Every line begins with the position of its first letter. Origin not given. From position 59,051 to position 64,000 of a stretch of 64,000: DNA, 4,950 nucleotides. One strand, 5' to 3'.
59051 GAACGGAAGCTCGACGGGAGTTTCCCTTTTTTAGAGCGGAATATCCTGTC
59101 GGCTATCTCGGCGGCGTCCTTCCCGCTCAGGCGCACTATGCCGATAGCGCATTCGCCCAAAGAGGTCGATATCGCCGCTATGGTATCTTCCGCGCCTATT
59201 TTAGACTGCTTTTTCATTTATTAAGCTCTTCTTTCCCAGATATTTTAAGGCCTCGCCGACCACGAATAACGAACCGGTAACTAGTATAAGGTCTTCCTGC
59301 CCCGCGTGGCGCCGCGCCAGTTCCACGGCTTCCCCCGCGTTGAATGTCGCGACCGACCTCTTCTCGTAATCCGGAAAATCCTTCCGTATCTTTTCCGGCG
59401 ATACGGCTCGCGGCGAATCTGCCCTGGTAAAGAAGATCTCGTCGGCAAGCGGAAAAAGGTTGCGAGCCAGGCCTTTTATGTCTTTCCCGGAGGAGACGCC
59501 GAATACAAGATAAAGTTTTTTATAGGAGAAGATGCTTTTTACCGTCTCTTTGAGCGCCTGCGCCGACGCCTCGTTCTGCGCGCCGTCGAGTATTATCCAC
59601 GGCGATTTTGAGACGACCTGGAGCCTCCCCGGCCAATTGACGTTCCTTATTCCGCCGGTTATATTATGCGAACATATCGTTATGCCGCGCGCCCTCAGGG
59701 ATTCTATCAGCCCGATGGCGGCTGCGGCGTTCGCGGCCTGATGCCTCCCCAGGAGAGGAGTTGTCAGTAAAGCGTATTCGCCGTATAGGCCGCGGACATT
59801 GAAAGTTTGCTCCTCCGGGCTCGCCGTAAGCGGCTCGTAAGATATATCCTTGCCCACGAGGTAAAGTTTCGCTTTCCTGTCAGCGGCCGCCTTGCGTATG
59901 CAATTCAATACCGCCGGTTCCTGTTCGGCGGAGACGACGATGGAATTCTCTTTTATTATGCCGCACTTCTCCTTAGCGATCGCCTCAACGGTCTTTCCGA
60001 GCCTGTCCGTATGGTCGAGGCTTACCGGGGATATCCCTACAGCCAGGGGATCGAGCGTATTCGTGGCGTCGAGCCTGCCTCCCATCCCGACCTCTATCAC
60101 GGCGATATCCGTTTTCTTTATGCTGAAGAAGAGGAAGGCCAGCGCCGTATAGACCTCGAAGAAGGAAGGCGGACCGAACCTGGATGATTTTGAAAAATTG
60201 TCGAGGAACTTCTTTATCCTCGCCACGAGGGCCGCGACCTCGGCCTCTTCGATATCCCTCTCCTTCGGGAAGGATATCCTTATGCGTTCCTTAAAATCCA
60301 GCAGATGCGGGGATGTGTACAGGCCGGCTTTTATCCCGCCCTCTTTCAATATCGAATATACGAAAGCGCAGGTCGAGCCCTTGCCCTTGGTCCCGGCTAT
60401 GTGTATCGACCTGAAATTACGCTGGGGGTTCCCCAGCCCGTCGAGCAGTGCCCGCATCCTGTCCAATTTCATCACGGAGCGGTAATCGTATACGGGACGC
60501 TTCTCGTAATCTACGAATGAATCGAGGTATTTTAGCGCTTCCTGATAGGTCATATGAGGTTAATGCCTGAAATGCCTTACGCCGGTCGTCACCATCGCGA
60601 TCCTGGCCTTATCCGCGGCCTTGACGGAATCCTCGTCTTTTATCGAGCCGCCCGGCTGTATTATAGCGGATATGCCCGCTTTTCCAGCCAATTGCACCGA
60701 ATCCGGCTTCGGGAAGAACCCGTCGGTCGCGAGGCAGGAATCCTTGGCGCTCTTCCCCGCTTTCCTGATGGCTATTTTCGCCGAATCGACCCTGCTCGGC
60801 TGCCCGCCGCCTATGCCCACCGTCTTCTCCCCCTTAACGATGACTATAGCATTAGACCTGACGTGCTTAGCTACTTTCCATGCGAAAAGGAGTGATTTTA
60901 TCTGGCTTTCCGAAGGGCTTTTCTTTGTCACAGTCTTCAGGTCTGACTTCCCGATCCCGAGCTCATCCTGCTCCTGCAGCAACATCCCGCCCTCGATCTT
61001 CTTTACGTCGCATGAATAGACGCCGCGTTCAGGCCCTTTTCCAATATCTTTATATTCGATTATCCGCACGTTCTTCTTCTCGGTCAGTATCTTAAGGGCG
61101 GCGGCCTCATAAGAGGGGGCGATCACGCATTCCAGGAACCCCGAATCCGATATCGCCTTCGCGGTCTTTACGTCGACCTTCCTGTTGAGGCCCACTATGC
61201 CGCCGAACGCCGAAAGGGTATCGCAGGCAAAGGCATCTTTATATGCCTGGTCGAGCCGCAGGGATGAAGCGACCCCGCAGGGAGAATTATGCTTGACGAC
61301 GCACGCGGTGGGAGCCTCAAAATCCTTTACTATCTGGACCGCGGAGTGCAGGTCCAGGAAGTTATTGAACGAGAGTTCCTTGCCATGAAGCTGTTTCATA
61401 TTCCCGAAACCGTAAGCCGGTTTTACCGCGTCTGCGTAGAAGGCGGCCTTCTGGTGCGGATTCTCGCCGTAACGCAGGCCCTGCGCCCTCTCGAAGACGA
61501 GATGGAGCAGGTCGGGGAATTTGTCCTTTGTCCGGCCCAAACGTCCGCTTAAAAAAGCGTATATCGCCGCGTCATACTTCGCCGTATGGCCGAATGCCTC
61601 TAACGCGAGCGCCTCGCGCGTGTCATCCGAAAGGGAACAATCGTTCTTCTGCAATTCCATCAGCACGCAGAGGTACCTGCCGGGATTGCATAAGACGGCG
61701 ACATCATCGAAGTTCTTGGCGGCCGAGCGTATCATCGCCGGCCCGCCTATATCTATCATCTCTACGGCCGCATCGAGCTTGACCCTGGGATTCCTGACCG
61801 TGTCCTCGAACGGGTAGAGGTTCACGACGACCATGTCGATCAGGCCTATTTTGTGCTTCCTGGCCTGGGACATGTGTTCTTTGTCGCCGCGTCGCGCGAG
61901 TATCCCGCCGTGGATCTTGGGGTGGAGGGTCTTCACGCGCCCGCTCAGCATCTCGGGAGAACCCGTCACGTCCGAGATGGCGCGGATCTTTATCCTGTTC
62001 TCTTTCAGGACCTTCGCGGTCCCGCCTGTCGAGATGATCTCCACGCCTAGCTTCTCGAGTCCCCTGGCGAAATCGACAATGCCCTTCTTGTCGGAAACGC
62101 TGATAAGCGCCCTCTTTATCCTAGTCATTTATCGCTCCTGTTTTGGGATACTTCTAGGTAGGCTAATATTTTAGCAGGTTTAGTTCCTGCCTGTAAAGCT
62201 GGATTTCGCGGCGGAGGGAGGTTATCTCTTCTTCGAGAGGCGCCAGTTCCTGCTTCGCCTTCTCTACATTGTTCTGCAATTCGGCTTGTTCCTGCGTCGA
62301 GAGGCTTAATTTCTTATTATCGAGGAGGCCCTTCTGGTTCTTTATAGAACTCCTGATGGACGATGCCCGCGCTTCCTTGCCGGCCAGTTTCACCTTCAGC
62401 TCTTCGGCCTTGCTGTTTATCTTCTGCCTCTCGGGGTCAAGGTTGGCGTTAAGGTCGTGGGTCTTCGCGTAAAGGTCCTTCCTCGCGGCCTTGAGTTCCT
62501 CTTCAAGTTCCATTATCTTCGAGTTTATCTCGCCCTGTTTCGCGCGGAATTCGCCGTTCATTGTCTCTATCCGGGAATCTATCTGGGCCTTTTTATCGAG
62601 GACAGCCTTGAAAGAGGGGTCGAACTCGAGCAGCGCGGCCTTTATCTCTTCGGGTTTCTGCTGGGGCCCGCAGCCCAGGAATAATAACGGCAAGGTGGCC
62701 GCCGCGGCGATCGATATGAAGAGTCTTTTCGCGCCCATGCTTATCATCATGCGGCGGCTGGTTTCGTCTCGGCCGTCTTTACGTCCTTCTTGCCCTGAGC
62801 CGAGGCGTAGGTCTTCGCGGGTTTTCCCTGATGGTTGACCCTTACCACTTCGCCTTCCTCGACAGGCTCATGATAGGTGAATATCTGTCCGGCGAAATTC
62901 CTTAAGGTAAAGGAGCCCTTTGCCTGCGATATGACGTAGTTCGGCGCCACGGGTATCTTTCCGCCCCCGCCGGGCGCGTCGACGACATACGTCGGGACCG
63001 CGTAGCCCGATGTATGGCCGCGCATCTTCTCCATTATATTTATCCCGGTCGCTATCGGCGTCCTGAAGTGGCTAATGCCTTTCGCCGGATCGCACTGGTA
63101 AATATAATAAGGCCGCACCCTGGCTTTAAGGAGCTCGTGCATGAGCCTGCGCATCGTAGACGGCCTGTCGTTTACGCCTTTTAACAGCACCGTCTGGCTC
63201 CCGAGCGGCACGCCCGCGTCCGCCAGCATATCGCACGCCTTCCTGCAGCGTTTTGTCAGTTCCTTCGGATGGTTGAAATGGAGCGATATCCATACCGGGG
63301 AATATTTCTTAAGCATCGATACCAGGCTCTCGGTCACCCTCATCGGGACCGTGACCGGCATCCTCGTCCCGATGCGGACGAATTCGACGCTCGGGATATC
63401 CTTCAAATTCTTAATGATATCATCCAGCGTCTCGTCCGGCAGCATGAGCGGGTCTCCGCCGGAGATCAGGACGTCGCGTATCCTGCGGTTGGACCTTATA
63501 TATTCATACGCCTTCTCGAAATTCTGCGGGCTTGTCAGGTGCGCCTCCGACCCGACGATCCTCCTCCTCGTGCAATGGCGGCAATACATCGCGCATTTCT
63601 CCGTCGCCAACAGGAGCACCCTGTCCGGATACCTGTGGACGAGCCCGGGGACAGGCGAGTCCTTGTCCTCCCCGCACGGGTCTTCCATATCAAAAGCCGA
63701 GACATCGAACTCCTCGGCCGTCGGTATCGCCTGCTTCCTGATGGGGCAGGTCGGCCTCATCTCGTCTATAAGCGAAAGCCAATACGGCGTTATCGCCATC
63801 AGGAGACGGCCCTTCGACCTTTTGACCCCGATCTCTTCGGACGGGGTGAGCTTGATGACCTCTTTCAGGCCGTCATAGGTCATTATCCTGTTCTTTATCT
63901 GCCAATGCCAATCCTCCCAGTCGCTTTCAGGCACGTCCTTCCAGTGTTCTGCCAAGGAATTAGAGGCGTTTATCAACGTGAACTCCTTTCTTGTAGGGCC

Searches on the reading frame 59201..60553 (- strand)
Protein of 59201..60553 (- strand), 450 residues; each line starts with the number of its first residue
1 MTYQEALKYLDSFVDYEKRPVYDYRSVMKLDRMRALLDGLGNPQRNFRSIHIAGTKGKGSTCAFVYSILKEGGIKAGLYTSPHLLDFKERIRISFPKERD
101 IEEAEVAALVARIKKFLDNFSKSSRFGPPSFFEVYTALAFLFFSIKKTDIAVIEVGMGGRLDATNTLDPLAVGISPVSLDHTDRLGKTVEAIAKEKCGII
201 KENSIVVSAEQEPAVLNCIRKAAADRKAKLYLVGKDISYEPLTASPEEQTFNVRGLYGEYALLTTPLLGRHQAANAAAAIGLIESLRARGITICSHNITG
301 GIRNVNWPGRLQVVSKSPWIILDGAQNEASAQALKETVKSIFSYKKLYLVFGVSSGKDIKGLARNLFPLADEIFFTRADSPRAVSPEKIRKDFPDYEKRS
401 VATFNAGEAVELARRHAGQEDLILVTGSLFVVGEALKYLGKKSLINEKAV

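Call 92: search_protein_families(library=pfam, proteins=[window:59201-60553:-], max_evalue=0.0001)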
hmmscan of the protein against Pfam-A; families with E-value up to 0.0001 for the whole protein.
window:59201-60553:- (450 aa): 2 families
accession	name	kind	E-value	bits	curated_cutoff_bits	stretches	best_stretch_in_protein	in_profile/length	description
PF02875.26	Mur_ligase_C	-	4.3e-19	70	28.4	1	309-428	1-126/127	Mur ligase, glutamate ligase domain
PF08245.18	Mur_ligase_M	-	1.5e-15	58.1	24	1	142-282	51-199/200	Mur ligase middle domain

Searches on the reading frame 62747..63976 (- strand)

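Call 92: search_protein_families(library=pfam, proteins=[window:62747-63976:-], max_evalue=0.0001)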
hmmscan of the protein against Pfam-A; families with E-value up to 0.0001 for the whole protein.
window:62747-63976:- (409 aa): 3 families
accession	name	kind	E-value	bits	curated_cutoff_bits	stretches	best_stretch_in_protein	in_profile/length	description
PF12544.13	LAM_C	-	4.2e-27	95.2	26.7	1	315-374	1-60/127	Lysine-2,3-aminomutase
PF04055.27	Radical_SAM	-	2.3e-13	51.1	29.5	1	125-271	4-157/166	Radical SAM superfamily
PF13353.11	Fer4_12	-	5.2e-05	24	22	0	123-192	10-78/137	4Fe-4S single cluster domain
